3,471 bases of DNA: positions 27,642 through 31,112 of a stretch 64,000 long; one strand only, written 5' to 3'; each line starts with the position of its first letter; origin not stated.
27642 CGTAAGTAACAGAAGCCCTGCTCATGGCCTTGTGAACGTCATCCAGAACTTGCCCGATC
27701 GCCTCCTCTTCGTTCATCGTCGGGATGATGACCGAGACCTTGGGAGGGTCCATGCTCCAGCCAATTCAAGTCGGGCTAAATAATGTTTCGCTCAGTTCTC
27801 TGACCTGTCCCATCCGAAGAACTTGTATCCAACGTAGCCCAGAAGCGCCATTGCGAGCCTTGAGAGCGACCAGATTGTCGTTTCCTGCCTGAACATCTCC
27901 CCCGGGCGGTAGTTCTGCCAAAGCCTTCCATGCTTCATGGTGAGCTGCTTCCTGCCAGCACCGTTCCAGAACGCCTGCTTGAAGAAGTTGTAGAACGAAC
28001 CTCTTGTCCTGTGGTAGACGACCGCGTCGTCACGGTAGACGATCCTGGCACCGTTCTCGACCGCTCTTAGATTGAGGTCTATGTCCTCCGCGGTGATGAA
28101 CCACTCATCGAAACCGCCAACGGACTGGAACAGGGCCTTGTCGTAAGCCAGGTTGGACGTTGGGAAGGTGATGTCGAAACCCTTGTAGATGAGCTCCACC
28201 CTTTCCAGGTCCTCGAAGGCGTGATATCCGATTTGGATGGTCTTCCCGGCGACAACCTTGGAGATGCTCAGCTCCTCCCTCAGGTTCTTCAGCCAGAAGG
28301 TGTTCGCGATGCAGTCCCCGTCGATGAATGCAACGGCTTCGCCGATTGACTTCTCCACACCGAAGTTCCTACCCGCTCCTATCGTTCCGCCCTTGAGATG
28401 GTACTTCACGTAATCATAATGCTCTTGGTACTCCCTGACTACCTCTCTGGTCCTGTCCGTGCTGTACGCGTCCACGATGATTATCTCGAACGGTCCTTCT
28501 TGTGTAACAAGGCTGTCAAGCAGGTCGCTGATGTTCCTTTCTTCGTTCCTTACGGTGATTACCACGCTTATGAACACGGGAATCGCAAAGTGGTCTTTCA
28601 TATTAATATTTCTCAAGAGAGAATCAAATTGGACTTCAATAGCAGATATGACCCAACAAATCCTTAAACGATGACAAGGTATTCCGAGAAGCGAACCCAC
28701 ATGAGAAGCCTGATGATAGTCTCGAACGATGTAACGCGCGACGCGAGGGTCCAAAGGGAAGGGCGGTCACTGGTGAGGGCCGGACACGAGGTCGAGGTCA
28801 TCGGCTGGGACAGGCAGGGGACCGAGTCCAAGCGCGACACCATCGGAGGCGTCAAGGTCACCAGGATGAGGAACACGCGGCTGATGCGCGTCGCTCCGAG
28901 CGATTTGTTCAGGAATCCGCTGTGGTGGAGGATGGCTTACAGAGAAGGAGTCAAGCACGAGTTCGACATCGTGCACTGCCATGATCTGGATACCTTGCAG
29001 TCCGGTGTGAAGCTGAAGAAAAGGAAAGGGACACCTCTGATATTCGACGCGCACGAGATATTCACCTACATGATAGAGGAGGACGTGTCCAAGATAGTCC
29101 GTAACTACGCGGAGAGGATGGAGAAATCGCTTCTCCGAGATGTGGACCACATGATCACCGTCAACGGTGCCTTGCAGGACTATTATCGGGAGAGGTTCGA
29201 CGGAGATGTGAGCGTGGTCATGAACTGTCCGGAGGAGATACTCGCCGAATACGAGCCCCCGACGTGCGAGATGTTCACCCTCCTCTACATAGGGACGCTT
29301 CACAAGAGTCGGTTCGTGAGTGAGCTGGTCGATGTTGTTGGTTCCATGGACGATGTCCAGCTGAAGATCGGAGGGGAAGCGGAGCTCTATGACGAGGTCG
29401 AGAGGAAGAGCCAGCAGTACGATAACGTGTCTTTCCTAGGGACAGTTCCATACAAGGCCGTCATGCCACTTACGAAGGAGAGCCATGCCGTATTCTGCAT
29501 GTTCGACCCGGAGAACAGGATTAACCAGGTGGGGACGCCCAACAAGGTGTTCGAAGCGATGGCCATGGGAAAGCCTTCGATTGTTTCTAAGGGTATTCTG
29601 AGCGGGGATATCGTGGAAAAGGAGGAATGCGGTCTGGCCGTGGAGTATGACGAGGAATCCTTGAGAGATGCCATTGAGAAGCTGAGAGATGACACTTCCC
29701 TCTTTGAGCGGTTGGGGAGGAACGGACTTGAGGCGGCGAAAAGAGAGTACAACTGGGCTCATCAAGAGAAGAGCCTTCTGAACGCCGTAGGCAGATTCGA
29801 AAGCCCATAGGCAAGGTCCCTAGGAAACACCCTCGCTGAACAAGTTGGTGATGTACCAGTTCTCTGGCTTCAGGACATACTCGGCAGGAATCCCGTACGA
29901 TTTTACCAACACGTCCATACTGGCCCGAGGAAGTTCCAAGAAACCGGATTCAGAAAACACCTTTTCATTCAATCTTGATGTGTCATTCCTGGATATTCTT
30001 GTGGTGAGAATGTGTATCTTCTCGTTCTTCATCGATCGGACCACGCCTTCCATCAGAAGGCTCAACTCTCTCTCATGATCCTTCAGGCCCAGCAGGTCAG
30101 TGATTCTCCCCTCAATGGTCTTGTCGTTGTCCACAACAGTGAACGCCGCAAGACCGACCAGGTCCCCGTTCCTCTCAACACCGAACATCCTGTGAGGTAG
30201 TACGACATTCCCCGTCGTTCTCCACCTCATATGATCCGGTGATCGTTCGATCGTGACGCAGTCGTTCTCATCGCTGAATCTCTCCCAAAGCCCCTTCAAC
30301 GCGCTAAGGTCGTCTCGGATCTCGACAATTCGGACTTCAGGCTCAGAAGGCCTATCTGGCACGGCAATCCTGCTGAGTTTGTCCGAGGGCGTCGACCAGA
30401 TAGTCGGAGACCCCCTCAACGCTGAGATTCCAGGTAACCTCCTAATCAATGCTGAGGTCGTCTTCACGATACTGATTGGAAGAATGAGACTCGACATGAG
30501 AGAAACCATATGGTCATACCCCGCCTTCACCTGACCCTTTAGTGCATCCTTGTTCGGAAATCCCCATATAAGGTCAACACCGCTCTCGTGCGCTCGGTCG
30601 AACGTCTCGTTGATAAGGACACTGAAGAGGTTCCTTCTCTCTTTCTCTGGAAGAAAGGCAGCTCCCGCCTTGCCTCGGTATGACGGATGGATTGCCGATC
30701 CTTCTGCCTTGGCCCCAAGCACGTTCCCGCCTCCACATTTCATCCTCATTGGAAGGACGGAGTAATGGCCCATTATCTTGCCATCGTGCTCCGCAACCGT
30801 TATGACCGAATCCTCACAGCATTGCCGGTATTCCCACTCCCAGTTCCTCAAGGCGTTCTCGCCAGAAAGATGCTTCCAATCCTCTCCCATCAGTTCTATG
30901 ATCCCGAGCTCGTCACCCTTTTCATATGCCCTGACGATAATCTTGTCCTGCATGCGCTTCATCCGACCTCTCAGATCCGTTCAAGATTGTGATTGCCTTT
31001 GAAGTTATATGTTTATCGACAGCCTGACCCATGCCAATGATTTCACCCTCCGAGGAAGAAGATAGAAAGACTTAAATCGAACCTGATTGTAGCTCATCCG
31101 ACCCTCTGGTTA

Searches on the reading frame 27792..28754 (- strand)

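Call 12: search_protein_families(library=pfam, proteins=[window:27792-28754:-], max_evalue=0.0001)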
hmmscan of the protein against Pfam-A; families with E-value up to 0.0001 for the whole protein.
window:27792-28754:- (320 aa): 4 families
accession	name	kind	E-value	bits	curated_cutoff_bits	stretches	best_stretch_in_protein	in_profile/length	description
PF00535.33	Glycos_transf_2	-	3.2e-21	76.4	23.3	1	63-182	1-125/168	Glycosyl transferase family 2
PF10111.15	Glyco_tranf_2_2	-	5.5e-17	62.6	27.3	1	63-152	1-96/276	Glycosyltransferase like family 2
PF13641.12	Glyco_tranf_2_3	-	1.5e-12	48.4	27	1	62-157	3-106/230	Glycosyltransferase like family 2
PF13632.12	Glyco_trans_2_3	-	1.9e-08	34.8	27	1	195-307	70-179/198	Glycosyl transferase family group 2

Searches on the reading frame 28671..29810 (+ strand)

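Call 12: search_protein_families(library=pfam, proteins=[window:28671-29810:+], max_evalue=0.0001)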
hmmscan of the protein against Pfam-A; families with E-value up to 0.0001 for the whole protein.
window:28671-29810:+ (379 aa): 5 families
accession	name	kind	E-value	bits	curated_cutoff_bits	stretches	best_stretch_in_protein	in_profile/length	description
PF13439.12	Glyco_transf_4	-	3.2e-16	60.3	28.5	1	31-185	12-164/170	Glycosyltransferase Family 4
PF13579.12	Glyco_trans_4_4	-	4e-15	56.9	29.7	1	26-176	6-146/158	Glycosyl transferase 4-like domain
PF13692.12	Glyco_trans_1_4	-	1.6e-14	54.8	27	1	203-341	3-142/142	Glycosyl transferases group 1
PF00534.26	Glycos_transf_1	-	3.2e-11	43.5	26.4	1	203-352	17-169/172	Glycosyl transferases group 1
PF13524.12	Glyco_trans_1_2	-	1.7e-09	38.2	25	1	220-370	6-143/144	Glycosyl transferase-like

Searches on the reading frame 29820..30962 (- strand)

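Call 12: search_protein_families(library=pfam, proteins=[window:29820-30962:-], max_evalue=0.0001)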
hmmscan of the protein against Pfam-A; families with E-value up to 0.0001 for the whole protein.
window:29820-30962:- (380 aa): 2 families
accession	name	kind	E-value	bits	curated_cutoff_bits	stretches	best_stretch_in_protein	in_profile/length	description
PF13527.13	Acetyltransf_9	-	4.9e-12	46.4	25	1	11-137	3-114/127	Acetyltransferase (GNAT) domain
PF00583.31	Acetyltransf_1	-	1.6e-06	28.8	20.7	0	35-98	14-74/116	Acetyltransferase (GNAT) family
